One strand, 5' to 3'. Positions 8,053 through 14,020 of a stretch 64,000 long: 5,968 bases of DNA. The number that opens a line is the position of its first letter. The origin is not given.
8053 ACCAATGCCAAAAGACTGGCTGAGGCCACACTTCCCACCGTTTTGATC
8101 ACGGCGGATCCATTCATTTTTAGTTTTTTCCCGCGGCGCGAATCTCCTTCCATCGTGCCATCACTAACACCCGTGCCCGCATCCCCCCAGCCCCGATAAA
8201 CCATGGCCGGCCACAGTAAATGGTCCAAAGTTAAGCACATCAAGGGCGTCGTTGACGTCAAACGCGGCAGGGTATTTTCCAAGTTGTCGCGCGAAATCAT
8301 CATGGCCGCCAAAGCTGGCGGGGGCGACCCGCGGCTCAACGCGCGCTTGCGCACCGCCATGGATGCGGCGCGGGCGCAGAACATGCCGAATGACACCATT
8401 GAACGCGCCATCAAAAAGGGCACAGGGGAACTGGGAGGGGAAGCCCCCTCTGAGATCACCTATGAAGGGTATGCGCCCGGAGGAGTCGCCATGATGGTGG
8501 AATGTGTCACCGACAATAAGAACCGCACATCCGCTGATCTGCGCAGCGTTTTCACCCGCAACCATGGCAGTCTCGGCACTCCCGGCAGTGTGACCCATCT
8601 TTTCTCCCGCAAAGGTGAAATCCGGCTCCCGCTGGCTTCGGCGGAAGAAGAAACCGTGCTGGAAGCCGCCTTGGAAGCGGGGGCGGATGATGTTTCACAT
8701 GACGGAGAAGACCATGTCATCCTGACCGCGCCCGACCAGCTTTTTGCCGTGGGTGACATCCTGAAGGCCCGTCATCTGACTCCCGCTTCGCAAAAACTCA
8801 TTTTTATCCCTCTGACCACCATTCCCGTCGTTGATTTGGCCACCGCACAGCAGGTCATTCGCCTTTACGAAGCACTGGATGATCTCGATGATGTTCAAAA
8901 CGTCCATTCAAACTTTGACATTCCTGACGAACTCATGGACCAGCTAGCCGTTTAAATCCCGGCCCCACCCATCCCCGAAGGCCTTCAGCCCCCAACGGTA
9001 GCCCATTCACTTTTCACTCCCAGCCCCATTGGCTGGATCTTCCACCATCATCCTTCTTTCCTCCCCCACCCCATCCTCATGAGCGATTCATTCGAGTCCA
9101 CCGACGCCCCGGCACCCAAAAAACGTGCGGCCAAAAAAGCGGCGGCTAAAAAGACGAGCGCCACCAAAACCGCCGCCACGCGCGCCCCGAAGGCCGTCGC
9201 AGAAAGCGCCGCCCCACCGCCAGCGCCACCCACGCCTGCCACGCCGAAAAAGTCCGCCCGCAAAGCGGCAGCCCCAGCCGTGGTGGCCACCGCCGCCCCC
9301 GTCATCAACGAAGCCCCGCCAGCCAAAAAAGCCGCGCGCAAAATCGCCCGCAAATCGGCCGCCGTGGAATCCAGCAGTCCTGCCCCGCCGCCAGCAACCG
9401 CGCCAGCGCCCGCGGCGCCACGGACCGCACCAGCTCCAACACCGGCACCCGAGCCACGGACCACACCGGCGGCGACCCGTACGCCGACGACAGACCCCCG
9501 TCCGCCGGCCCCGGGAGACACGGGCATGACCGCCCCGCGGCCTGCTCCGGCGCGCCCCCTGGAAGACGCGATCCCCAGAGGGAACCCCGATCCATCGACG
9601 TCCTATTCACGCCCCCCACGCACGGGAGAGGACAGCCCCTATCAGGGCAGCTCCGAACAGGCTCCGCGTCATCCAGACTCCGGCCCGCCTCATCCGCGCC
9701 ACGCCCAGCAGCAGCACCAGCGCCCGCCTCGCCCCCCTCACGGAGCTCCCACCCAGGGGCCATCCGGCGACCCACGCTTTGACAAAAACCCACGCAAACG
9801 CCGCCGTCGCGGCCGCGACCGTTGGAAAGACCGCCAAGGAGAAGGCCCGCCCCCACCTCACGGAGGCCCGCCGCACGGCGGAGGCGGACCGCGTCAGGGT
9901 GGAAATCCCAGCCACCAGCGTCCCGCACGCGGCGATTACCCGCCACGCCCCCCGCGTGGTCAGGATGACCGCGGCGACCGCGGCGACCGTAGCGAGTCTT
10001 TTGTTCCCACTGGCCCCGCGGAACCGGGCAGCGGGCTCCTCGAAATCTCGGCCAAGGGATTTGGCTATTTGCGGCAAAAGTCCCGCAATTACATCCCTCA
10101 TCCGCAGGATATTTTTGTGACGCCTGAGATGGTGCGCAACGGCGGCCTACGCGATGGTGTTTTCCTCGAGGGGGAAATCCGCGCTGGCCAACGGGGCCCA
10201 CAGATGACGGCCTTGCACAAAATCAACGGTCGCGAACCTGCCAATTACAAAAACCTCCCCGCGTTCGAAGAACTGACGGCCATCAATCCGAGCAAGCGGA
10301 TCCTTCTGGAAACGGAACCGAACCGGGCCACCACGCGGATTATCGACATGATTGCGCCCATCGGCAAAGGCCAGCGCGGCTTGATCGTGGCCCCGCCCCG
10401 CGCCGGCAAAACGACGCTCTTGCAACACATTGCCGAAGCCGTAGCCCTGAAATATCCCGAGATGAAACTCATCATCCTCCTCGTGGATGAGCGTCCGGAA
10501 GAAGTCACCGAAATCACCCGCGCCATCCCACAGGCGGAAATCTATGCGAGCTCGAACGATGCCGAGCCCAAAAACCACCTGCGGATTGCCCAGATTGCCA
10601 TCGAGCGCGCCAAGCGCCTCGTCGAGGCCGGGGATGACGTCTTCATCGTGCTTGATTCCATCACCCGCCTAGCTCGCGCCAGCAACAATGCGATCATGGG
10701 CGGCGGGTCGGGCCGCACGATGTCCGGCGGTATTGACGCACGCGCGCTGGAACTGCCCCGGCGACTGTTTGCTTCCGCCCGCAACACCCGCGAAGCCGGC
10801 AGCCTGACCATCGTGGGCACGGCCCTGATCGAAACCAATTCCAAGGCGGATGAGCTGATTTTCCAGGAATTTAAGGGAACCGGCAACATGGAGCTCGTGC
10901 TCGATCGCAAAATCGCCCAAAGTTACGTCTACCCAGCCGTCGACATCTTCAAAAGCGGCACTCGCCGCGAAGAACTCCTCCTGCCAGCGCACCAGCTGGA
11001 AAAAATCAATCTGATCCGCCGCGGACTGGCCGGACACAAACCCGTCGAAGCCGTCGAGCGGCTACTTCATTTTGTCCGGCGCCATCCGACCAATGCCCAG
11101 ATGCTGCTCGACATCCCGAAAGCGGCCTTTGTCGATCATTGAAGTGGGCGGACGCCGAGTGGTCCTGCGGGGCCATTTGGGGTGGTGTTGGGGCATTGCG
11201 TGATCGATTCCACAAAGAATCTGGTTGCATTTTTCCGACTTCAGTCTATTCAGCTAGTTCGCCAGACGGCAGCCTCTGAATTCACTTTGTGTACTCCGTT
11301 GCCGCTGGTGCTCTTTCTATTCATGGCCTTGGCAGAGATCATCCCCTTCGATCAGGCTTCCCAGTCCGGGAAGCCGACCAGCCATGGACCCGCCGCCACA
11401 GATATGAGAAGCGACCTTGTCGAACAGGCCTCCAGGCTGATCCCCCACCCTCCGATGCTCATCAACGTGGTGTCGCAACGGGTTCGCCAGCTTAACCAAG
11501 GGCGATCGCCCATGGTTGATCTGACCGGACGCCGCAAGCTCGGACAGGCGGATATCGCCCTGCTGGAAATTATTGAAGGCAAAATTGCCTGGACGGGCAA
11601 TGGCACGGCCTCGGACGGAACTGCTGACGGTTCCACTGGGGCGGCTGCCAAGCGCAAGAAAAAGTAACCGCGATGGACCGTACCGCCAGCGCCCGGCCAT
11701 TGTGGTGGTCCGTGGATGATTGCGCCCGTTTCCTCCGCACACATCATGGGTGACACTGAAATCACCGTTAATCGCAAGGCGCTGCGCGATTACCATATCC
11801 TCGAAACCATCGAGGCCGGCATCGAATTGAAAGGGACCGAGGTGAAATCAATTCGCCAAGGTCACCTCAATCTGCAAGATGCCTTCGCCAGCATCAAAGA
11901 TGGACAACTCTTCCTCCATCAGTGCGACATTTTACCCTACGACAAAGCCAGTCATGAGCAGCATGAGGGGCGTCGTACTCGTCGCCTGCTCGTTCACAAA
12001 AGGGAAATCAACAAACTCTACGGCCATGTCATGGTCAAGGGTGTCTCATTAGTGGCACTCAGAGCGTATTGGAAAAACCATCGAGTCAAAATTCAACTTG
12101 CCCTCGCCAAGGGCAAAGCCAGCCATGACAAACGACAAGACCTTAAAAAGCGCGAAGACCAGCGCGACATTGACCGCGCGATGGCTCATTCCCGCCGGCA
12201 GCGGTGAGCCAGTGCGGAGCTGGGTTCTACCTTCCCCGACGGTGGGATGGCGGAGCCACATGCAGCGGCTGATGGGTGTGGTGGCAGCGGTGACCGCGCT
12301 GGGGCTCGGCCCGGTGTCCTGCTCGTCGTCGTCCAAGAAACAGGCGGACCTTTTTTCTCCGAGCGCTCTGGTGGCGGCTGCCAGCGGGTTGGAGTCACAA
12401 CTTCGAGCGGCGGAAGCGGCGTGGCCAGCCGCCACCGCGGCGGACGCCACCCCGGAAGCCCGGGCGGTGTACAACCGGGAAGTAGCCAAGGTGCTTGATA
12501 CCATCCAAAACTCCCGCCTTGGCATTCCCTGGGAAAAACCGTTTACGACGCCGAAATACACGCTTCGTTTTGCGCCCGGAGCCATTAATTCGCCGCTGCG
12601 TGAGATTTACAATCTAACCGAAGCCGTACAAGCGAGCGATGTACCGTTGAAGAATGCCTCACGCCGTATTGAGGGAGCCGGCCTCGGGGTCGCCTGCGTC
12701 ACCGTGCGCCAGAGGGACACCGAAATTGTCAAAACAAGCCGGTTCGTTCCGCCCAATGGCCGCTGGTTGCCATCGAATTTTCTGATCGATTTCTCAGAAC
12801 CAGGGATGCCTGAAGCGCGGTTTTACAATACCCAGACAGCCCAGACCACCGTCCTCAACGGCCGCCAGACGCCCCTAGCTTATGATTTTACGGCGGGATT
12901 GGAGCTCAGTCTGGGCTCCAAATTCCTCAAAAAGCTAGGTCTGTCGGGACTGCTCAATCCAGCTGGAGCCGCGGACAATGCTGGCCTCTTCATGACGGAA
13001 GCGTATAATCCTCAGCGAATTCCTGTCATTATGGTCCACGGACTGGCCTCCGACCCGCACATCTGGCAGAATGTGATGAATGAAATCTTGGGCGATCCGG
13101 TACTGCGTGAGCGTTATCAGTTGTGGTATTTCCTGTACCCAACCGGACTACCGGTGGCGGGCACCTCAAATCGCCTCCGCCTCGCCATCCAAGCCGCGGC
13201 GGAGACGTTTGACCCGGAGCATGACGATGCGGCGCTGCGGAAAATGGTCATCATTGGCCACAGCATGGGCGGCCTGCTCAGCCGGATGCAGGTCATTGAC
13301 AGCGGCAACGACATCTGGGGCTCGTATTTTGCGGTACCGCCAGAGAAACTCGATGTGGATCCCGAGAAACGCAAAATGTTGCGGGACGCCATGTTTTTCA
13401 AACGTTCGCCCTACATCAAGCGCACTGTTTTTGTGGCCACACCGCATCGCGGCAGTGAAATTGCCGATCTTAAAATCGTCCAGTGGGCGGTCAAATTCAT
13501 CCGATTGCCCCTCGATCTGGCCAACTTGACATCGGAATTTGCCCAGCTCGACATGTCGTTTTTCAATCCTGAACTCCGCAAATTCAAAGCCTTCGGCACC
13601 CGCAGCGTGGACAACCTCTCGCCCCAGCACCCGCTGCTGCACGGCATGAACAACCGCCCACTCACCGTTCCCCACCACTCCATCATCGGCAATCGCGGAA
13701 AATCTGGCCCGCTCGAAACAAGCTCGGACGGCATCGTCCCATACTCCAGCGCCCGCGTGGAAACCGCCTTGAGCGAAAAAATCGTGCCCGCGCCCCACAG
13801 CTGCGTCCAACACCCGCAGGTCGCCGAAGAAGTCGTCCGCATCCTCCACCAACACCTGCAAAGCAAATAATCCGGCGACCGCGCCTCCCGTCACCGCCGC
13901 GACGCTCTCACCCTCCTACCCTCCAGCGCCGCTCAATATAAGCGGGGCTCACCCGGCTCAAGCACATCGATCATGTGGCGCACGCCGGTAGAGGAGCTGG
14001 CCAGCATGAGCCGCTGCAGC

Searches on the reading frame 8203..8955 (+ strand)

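Call 7: search_protein_families(library=pfam, proteins=[window:8203-8955:+], max_evalue=0.001)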
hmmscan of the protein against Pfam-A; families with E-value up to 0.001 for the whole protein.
window:8203-8955:+ (250 aa): 2 families
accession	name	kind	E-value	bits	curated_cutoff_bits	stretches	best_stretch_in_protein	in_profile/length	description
PF01709.26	Transcrip_reg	-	2.9e-52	177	27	1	84-238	3-160/160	TACO1/YebC second and third domain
PF20772.2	TACO1_YebC_N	-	2.8e-32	111.5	36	1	5-76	1-73/73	TACO1/YebC protein N-terminal domain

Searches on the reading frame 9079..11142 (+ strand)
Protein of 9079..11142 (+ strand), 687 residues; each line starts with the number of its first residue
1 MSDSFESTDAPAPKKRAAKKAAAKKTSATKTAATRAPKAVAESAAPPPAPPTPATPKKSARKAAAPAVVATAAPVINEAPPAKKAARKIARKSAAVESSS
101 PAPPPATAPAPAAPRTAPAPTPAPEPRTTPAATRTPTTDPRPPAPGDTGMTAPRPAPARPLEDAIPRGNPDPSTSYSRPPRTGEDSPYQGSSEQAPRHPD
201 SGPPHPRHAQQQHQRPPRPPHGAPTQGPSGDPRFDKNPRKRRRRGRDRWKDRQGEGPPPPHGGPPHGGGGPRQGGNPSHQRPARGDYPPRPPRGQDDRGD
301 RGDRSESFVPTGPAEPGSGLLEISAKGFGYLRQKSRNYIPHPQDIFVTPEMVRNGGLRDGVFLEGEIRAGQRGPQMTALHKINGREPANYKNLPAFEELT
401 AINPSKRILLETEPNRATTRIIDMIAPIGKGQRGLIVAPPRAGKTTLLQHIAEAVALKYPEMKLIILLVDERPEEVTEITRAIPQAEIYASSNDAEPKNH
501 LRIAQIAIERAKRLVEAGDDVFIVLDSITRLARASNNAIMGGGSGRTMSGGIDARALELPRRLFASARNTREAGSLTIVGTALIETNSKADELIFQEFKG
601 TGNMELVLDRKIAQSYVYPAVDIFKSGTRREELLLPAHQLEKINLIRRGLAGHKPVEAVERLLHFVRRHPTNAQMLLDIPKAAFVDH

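Call 7: search_protein_families(library=pfam, proteins=[window:9079-11142:+], max_evalue=0.001)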
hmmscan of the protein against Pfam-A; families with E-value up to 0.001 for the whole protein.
window:9079-11142:+ (687 aa): 3 families
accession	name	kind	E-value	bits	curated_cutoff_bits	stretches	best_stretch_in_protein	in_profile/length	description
PF00006.31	ATP-synt_ab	-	1.4e-25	90.6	29.5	1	419-626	2-211/213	ATP synthase alpha/beta family, nucleotide-binding domain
PF07497.18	Rho_RNA_bind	-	6.3e-15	55.2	27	1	318-387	2-72/73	Rho termination factor, RNA-binding domain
PF13481.12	AAA_25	-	0.00039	20.5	27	0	428-537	30-161/195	AAA domain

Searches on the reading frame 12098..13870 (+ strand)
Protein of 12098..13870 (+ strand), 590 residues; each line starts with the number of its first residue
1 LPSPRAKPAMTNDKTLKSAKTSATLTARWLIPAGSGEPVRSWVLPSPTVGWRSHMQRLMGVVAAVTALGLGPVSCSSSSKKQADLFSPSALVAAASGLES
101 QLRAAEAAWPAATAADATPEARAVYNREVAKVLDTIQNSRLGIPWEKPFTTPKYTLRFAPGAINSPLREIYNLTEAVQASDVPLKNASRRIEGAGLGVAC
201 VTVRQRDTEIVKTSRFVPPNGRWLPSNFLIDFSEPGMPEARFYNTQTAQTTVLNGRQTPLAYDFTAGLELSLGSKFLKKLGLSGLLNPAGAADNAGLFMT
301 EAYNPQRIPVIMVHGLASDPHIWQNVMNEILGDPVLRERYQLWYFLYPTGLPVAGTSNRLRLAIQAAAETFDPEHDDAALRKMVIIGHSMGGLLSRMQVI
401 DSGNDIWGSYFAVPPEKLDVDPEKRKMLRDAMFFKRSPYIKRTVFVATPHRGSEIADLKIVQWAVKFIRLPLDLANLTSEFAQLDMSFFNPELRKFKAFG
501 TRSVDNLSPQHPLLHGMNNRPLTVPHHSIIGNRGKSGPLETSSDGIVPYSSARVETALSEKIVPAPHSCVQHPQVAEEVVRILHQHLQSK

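Call 7: search_protein_families(library=pfam, proteins=[window:12098-13870:+], max_evalue=0.001)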
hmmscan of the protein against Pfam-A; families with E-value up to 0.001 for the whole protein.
window:12098-13870:+ (590 aa): 2 families
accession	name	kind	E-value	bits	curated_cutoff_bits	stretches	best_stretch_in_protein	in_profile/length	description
PF12697.13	Abhydrolase_6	-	0.0002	22.5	26.3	1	310-434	1-102/217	Alpha/beta hydrolase family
PF07819.20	PGAP1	-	0.00034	20.9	24.3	0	363-400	75-110/233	PGAP1-like alpha/beta domain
